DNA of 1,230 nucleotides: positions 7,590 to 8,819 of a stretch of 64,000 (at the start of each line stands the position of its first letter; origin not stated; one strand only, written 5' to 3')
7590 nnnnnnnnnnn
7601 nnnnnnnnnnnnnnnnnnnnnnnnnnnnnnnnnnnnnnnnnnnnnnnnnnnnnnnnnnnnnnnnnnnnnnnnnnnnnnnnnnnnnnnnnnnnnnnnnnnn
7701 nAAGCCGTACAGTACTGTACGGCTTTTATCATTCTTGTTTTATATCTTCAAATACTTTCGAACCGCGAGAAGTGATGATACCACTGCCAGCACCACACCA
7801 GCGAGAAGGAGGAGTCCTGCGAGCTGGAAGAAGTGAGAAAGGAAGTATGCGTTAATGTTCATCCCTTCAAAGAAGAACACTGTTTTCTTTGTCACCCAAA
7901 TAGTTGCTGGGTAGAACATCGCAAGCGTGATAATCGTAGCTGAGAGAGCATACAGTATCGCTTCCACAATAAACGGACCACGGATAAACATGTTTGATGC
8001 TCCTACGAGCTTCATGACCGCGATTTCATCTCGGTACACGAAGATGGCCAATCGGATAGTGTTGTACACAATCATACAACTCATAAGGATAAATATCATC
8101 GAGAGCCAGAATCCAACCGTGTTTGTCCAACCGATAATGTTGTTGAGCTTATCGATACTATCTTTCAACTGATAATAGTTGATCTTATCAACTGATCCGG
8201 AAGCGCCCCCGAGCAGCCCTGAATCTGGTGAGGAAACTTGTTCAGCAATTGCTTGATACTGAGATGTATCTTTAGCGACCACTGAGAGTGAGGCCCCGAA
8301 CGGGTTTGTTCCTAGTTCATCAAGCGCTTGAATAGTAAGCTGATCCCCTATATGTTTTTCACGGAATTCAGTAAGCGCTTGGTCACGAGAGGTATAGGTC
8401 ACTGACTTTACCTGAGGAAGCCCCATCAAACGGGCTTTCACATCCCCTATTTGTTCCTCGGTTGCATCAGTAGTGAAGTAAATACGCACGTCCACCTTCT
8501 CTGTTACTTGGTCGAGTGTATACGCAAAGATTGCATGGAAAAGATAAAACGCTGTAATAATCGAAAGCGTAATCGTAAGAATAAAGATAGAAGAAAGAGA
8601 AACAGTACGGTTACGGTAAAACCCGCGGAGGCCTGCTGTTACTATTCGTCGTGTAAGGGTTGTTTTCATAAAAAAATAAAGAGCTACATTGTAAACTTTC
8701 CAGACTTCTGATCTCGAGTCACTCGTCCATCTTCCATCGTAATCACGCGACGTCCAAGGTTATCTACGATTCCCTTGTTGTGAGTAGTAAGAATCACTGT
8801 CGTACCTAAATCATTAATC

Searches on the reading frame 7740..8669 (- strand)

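Call 51: search_protein_families(library=pfam, proteins=[window:7740-8669:-], max_evalue=0.00001)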
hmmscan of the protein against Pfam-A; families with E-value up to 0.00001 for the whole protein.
window:7740-8669:- (309 aa): 2 families
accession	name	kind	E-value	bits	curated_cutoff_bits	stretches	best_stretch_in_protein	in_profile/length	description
PF18075.7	FtsX_ECD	-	6.1e-17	62.5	23.5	1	59-147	1-89/96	FtsX extracellular domain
PF02687.27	FtsX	-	5.3e-11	43.1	25.5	1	190-309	4-118/120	FtsX-like permease C-terminal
